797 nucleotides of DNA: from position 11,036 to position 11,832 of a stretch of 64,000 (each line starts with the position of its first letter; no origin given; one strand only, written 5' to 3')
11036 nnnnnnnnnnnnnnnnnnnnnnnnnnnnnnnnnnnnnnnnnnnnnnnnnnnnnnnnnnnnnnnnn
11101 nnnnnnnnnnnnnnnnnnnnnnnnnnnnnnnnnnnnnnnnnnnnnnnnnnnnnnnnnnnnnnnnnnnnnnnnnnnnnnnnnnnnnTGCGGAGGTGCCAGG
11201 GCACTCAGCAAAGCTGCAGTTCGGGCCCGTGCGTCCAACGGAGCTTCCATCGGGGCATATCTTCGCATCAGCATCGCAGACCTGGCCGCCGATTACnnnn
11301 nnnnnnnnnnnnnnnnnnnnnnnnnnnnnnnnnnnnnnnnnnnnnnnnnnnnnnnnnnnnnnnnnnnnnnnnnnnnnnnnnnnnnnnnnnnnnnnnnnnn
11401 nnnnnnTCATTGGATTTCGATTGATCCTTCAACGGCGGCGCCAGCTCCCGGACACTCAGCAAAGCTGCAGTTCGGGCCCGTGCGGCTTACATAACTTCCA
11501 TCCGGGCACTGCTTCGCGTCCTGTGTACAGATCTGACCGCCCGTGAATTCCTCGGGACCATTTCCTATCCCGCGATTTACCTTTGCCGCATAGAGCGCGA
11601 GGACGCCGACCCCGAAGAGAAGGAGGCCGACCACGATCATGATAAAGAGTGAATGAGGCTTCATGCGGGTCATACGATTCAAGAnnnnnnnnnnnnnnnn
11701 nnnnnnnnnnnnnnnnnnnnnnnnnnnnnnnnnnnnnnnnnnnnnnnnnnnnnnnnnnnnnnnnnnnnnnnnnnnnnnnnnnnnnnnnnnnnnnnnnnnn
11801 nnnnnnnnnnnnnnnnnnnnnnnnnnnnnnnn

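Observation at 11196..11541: The Cys4 module is nearly identical at the DNA level between the tandem paralogs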

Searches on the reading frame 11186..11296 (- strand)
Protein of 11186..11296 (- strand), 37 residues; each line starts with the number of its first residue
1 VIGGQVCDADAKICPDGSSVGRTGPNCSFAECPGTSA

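Call 43: search_solved_structures(query=A3, max_evalue=10, show_alignments=3)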
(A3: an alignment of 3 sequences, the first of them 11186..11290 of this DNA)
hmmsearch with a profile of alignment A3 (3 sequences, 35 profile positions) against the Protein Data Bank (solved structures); distinct sequences matched with E-value up to 10: 0.

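Call 52: search_protein_representatives(alignment_id=A3)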
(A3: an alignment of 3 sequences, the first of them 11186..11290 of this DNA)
Query: 3 sequences, 35 profile positions. Proteins with E-value up to 0.001 (for the whole library): 8670; up to 1e-10: 3212; up to 1e-30: 66. The best 150 are listed.
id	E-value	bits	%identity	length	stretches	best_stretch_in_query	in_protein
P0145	7.5e-104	355.4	-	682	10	4-34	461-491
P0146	2.9e-85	296.0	-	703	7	2-33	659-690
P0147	2.5e-71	251.4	-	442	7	5-31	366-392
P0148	2.1e-58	210.0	-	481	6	2-31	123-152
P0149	1.3e-56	204.3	-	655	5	3-35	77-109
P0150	3.5e-54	196.5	-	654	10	4-32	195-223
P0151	2.1e-52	190.8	-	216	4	5-31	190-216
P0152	2.6e-51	187.3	-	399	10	5-31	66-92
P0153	8.8e-51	185.6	-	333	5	3-33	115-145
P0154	1.8e-50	184.6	-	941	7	3-33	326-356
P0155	1.8e-48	178.3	-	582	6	3-31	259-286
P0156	7.9e-48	176.2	-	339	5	1-31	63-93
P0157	2.6e-47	174.5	-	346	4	5-31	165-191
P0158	1.9e-46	171.8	-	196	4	3-31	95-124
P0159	1.9e-46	171.8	-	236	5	3-31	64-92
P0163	3.5e-45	167.7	-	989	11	2-34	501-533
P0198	2.8e-33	129.6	-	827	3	3-31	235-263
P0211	4.6e-30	119.3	-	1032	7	4-31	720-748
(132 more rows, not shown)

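Call 53: search_protein_families(library=pfam, proteins=[P0145, P0146, P0147, P0148, P0149, P0150, P0154, P0163, P0211, P0198], max_evalue=0.01)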
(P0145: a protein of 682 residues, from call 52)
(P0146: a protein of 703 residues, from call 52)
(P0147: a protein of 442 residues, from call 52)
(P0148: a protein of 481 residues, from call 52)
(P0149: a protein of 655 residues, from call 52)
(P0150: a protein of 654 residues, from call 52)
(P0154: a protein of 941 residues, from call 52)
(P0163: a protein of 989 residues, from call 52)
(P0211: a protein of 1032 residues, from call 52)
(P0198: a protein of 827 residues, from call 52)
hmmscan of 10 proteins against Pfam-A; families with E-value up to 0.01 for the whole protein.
P0145 (682 aa): 0 families

P0146 (703 aa): 0 families

P0147 (442 aa): 1 family
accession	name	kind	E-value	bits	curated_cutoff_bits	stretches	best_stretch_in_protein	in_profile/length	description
PF14448.11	Nuc_N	-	0.0013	19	25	0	309-323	12-25/58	Nuclease N terminal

P0148 (481 aa): 0 families

P0149 (655 aa): 1 family
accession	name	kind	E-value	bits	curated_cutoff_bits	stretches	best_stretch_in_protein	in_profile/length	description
PF03724.22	META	-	1.5e-15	57.6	24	1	214-321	4-108/109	META domain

P0150 (654 aa): 0 families

P0154 (941 aa): 1 family
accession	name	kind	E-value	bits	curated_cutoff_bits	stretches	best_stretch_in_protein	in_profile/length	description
PF03042.19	Birna_VP5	-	0.0036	17.7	25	0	535-568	44-77/139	Birnavirus VP5 protein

P0163 (989 aa): 0 families

P0211 (1032 aa): 0 families

P0198 (827 aa): 0 families

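Call 66: predict_structure(alignment_id=A5)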
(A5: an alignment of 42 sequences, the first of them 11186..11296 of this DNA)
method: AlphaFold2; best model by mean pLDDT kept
length: 37 residues; sequences in the alignment: 42
mean_pLDDT: 77.8   pTM: 0.38
mean pLDDT of the five models: 77.8, 75.7, 74.9, 73.5, 73.4
residues with pLDDT >= 90: 0; 70-90: 28; 50-70: 7; < 50: 2
segments of 3 or more residues with pLDDT < 50: none
pLDDT, mean of each block of 10 residues (from residue 1): 66 88 83 73
secondary structure, 60 per line:
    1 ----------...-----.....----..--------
elements in order: E11-13 E19-23

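Call 68: fold_search(model_id=the predicted structure, library=pdb)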
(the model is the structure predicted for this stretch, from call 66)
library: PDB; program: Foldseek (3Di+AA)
matches with E <= 10: 38; with E <= 0.001: 0
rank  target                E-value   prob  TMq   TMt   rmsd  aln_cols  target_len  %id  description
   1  2wln_A                4.1e+00  0.06  0.39  0.07   6.4        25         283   20  POTASSIUM CHANNEL FROM MAGNETOSPIRILLUM MAGNETOTACTICUM (released 2010-06-09)
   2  2wlh                  4.4e+00  0.06  0.38  0.07   6.5        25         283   20  POTASSIUM CHANNEL FROM MAGNETOSPIRILLUM MAGNETOTACTICUM (released 2010-06-09)
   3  8von_F                4.4e+00  0.05  0.28  0.14   3.9        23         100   22  Double phenylalanine Apex domain mutant of bacteriophage P2 central spike protein, membrane-piercing module (released 2024-08-07)
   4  8vol_B                4.7e+00  0.04  0.27  0.14   3.8        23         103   22  Apex domain deletion mutant of bacteriophage P2 central spike protein, membrane-piercing module (released 2024-08-07)
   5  4byy_B                5.5e+00  0.07  0.30  0.06   1.4        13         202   38  Apo GlxR (released 2014-07-30)
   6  8gr2                  5.5e+00  0.06  0.37  0.09   2.3        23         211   17  Crystal structure of the GDSL-family esterase CJ0610C from Campylobacter jejuni (released 2022-11-16)
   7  2wlo_B                5.5e+00  0.06  0.39  0.07   6.4        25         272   20  POTASSIUM CHANNEL FROM MAGNETOSPIRILLUM MAGNETOTACTICUM (released 2010-06-23)
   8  2wlm_B                5.5e+00  0.05  0.38  0.07   6.5        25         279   20  POTASSIUM CHANNEL FROM MAGNETOSPIRILLUM MAGNETOTACTICUM (released 2010-06-09)
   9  8ww7_I                5.5e+00  0.02  0.33  0.02  20.6        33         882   12  Structure of AMPPNP-Form AsfvPrimPol Dodecamer (released 2025-04-30)
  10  8vom_D                5.9e+00  0.04  0.28  0.14   3.9        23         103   22  Double alanine Apex domain mutant of bacteriophage P2 central spike protein, membrane-piercing module (released 2024-08-07)
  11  8von_E                6.4e+00  0.04  0.28  0.14   3.8        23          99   22  Double phenylalanine Apex domain mutant of bacteriophage P2 central spike protein, membrane-piercing module (released 2024-08-07)
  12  6z1p_Ay               6.9e+00  0.06  0.35  0.10   3.5        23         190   22  Structure of the mitochondrial ribosome from Tetrahymena thermophila (released 2020-06-24)
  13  5mlc_W                6.9e+00  0.04  0.33  0.13   3.3        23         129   22  Cryo-EM structure of the spinach chloroplast ribosome reveals the location of plastid-specific ribosomal proteins and  (released 2016-12-28)
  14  6rfq_E                6.9e+00  0.04  0.33  0.06   1.8        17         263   24  Cryo-EM structure of a respiratory complex I assembly intermediate with NDUFAF2 (released 2018-10-10)
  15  2x6a                  6.9e+00  0.03  0.34  0.06   6.5        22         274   23  Potassium Channel from Magnetospirillum Magnetotacticum (released 2010-06-23)
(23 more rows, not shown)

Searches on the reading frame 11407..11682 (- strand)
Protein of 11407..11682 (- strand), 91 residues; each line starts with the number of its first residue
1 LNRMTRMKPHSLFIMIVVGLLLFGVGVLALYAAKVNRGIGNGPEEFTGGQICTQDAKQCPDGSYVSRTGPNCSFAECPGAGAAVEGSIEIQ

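Call 6: search_protein_families(library=pfam, proteins=[window:11407-11682:-], max_evalue=1)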
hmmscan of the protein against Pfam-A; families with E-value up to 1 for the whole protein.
window:11407-11682:- (91 aa): 2 families
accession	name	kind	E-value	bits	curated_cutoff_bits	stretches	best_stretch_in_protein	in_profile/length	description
PF09925.14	DUF2157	-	0.093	12.9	32.4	1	9-34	32-57/146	Predicted membrane protein (DUF2157)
PF03597.20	FixS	-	0.18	12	23.1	1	11-32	2-23/44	Cytochrome oxidase maturation protein cbb3-type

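Call 7: search_protein_families(library=ncbifam, proteins=[window:11407-11682:-], max_evalue=1)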
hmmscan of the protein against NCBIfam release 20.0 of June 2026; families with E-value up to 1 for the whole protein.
window:11407-11682:- (91 aa): 2 families
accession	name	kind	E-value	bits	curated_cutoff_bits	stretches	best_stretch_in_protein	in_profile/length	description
NF047942.1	TatA_Rickett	exception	0.029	14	90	1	7-40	3-36/45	twin-arginine translocase TatA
TIGR00847.1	ccoS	equivalog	0.31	10.7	28.35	1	11-30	3-22/51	cbb3-type cytochrome oxidase assembly protein CcoS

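Call 9: find_homologous_proteins(query=window:11407-11664:-, max_evalue=0.001)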
Query window:11407-11664:- (85 aa): 24 proteins with E <= 0.001 among 25 candidates.
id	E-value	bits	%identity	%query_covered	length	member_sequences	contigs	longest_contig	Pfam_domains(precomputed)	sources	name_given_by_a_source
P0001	1.5e-50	186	100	100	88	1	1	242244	-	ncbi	-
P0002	5.8e-26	108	68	96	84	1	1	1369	-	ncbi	-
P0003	1.7e-11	62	50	71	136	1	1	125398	-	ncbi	-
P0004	6.8e-11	60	54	75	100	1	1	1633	-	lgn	-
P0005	9.7e-11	59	57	64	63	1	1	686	-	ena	-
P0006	1.8e-10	58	81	36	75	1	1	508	-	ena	-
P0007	2.6e-10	58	42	86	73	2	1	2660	-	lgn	-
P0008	3.8e-10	57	46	79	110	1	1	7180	-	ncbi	-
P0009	5.5e-10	57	49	87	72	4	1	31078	-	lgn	-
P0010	7.7e-10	56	83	34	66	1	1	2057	-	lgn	-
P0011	1.6e-9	55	83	35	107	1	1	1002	-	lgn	-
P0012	3.2e-9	54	69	46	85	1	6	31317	-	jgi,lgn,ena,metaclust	metaclust:\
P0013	3.6e-9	54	48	80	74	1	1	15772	-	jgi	jgi:hypothetical protein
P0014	3.7e-9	54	82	33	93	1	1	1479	-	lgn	-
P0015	4.9e-9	54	69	41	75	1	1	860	-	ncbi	-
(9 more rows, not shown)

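Call 12: find_encoding_contigs(protein=P0001, flank=10000, max_places=6)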
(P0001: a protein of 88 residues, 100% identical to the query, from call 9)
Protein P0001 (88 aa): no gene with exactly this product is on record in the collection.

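Call 13: find_encoding_contigs(protein=P0002, flank=10000, max_places=6)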
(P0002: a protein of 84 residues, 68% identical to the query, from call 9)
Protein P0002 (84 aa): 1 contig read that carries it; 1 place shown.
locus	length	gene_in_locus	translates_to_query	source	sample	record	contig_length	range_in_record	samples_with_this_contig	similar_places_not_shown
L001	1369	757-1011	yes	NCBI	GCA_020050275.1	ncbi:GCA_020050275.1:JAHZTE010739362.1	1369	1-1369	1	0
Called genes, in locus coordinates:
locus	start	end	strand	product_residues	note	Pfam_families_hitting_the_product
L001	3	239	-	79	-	?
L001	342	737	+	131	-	-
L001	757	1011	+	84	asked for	-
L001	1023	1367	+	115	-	?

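Call 17: list_cluster_members(proteins=[P0001, P0002])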
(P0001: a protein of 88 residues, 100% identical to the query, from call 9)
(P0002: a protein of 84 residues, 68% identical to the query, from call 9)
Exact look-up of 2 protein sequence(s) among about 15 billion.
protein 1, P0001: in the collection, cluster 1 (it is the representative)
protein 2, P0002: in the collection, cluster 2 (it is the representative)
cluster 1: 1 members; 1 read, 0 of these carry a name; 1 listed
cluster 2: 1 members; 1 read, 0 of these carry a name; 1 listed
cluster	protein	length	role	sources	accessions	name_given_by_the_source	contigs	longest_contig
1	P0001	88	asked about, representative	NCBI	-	-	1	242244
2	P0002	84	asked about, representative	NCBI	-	-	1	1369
